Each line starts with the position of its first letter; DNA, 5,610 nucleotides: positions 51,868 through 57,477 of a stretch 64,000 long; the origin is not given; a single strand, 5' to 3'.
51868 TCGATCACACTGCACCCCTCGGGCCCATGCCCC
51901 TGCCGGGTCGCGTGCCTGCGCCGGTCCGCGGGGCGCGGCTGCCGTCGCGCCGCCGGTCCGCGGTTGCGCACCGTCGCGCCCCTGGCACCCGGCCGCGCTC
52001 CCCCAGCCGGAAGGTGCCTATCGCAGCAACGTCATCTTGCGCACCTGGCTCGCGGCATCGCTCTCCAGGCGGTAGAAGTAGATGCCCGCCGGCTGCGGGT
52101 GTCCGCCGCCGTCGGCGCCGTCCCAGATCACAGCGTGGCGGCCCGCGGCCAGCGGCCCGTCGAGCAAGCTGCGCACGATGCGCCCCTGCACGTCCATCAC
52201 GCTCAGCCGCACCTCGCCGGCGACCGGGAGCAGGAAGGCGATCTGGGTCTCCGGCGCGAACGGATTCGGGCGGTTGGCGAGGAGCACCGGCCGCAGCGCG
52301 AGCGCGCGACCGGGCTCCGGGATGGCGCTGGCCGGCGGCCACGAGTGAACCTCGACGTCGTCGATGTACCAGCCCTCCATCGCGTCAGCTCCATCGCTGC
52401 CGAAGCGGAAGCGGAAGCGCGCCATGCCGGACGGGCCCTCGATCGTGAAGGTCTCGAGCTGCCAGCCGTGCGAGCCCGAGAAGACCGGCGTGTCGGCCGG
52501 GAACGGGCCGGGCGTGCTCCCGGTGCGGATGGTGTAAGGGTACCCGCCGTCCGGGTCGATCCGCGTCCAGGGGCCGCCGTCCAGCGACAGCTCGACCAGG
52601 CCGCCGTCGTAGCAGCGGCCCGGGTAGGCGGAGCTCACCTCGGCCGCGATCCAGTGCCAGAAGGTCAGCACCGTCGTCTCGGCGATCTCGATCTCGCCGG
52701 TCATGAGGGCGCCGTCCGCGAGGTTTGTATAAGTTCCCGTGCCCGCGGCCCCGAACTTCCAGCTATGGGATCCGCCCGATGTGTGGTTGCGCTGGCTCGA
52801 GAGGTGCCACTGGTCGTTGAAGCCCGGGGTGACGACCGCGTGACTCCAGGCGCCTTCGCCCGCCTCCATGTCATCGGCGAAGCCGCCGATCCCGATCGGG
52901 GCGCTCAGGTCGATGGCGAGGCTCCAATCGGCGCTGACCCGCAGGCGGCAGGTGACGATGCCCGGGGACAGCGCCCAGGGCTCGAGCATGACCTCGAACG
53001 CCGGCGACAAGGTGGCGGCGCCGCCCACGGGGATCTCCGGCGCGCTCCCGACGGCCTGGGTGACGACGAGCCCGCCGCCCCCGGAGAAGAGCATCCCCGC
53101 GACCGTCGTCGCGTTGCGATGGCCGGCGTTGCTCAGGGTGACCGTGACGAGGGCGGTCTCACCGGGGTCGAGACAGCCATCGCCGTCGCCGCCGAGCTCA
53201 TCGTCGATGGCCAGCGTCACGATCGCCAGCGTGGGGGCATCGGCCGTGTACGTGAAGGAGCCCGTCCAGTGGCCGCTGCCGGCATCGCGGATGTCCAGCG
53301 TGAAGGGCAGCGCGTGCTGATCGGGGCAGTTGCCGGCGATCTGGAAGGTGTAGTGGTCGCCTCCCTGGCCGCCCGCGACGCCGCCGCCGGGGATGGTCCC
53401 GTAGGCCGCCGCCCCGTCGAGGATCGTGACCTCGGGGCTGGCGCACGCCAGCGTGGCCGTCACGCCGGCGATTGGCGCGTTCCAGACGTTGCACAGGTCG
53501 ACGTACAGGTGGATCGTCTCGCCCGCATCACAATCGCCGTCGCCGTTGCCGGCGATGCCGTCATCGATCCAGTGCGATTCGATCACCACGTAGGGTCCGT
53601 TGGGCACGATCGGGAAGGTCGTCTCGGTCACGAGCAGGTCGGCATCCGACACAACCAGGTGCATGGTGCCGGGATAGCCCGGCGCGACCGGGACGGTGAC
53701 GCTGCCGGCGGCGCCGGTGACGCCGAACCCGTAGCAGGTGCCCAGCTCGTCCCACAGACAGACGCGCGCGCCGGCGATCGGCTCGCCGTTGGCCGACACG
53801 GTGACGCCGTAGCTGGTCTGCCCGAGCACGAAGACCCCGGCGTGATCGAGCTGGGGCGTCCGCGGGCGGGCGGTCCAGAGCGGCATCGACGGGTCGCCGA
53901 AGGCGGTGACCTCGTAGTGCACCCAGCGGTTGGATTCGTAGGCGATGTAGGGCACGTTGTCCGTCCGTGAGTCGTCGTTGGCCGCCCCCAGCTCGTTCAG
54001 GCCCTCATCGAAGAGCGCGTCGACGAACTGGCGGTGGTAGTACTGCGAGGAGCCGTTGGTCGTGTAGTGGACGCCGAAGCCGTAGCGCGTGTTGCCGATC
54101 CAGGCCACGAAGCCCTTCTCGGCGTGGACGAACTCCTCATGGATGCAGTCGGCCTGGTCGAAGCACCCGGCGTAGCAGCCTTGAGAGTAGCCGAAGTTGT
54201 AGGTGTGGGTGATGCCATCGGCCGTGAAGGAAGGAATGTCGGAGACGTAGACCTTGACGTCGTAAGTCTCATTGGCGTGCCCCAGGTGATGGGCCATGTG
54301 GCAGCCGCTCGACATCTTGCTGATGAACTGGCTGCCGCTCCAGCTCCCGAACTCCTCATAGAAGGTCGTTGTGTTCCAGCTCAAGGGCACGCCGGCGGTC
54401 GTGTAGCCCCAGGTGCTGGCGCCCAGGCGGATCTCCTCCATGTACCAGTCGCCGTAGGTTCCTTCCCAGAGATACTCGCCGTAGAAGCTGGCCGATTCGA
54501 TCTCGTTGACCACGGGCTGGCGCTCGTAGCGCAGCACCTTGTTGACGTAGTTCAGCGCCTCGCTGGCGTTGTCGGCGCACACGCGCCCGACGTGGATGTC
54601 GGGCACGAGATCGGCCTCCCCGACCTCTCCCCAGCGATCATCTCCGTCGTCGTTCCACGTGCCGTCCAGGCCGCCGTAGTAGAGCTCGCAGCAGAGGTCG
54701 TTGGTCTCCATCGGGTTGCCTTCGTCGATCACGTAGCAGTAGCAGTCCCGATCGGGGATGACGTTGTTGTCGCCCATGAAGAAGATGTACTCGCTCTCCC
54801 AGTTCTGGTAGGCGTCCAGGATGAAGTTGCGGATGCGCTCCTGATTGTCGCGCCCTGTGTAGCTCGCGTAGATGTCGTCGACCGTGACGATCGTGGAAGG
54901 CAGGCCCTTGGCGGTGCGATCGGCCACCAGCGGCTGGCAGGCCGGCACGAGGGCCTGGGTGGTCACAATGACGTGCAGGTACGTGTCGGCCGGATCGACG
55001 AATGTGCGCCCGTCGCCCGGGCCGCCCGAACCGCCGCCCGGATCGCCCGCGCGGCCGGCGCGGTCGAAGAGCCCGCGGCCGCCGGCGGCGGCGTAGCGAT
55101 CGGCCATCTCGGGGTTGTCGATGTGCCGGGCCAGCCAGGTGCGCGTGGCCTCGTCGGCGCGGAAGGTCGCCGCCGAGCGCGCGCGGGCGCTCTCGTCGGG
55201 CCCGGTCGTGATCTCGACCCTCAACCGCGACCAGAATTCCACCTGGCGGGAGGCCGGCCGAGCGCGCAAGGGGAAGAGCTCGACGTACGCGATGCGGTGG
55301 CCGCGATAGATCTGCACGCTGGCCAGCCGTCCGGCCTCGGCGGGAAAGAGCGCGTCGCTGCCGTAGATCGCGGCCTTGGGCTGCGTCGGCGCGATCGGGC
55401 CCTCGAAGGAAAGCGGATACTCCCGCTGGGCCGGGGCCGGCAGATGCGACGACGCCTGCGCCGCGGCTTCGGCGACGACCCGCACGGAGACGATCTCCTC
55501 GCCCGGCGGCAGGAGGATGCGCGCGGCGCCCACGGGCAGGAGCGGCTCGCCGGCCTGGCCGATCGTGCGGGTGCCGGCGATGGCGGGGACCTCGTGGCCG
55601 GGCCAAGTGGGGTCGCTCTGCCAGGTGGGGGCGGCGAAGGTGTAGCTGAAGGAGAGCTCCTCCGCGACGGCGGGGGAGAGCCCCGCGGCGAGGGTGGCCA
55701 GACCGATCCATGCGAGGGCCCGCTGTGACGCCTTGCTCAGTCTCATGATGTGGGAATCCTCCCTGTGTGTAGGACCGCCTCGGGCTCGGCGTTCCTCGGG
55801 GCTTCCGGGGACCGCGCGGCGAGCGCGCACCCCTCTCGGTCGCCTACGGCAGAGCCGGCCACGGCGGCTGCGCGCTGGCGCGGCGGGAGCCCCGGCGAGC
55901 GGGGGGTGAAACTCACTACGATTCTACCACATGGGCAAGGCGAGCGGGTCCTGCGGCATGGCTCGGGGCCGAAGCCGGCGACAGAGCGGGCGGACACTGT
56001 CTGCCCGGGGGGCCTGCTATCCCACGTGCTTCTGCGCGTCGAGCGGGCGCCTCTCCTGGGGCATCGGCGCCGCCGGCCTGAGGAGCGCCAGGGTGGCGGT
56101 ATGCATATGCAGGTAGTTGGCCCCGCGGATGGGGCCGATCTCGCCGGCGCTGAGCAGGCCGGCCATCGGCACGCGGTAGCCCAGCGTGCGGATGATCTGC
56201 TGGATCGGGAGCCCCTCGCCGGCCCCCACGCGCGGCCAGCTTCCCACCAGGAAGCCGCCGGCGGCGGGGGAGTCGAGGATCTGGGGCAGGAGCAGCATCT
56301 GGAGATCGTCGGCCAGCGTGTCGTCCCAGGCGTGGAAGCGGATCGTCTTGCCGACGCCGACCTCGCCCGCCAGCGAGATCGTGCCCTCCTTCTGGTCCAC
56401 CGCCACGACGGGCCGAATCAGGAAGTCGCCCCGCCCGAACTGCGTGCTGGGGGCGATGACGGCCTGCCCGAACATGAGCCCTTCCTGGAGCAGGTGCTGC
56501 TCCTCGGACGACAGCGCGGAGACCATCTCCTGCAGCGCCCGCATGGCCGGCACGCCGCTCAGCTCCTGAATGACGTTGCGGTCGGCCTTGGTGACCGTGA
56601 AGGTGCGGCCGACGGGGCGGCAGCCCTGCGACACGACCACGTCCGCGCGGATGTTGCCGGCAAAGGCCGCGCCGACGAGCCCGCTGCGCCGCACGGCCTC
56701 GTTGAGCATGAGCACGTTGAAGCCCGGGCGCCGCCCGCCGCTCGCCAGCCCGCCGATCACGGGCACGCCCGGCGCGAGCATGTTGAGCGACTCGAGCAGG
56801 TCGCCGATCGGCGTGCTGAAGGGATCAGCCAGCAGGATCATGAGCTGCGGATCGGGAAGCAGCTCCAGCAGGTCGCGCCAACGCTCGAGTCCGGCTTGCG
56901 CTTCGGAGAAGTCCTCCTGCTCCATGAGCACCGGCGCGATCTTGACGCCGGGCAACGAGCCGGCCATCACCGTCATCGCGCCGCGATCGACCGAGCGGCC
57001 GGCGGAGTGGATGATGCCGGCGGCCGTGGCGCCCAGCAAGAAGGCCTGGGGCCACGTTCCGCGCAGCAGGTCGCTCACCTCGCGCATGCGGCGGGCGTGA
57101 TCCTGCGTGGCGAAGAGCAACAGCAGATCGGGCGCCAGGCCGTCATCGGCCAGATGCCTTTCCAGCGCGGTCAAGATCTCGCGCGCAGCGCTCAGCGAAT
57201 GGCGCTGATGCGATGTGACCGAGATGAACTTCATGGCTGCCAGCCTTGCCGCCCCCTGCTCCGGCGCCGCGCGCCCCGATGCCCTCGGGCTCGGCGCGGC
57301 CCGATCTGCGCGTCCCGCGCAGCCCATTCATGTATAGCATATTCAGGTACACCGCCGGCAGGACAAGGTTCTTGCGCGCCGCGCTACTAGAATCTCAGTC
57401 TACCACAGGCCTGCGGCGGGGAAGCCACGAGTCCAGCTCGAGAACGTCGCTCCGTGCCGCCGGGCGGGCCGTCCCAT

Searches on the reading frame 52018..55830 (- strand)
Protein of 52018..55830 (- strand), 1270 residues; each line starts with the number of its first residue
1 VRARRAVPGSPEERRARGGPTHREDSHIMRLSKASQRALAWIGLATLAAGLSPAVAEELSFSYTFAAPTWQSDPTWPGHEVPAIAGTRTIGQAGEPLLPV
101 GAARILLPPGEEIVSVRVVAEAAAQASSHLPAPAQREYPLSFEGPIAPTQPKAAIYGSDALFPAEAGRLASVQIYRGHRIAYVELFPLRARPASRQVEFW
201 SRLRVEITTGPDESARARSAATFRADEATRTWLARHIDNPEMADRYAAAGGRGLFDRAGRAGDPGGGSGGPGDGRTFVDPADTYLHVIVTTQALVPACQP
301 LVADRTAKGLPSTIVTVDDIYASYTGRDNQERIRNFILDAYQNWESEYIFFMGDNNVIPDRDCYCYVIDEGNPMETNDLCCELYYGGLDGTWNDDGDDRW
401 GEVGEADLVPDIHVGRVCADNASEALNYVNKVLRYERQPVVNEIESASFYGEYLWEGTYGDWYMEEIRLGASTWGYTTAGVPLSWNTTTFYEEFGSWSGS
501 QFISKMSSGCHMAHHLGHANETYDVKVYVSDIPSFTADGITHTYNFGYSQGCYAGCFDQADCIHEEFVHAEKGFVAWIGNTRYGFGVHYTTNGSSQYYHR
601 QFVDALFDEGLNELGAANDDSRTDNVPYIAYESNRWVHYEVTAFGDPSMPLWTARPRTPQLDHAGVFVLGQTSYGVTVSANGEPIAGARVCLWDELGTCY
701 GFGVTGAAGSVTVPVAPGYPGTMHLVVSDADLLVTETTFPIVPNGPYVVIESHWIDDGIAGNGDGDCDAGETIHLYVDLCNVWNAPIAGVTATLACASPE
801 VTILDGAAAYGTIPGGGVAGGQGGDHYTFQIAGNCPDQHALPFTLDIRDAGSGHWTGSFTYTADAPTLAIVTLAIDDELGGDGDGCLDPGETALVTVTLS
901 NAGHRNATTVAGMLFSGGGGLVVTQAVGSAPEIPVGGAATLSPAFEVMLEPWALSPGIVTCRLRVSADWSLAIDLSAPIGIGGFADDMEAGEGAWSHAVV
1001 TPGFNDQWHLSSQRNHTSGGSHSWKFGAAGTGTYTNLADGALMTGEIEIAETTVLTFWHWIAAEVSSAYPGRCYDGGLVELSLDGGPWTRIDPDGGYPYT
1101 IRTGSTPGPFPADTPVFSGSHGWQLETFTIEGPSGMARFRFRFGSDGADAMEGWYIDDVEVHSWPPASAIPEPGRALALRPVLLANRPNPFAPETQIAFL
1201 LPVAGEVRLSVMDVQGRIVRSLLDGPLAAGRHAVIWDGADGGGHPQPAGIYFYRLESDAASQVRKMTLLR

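Call 81: search_protein_families(library=pfam, proteins=[window:52018-55830:-], max_evalue=0.001)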
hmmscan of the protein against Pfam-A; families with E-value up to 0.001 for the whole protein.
window:52018-55830:- (1270 aa): 3 families
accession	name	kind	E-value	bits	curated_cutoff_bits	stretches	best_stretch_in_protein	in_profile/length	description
PF01364.23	Peptidase_C25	-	5.1e-53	181.1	23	1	287-651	2-374/374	Peptidase family C25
PF13860.13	FlgD_ig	-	1.7e-07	31.5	27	1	1203-1258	21-76/79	FlgD Ig-like domain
PF08126.16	Propeptide_C25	-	2.2e-06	27.4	22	1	81-216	45-180/205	Propeptide_C25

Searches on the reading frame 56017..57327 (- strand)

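Call 81: search_protein_families(library=pfam, proteins=[window:56017-57327:-], max_evalue=0.001)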
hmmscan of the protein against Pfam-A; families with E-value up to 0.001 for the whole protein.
window:56017-57327:- (436 aa): 2 families
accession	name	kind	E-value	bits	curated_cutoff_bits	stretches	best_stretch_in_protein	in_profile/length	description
PF08495.15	FIST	-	1.2e-38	133.4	23.2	1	67-258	1-188/189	FIST N domain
PF10442.14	FIST_C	-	2.2e-12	47.7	28.5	1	264-399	1-131/131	FIST C domain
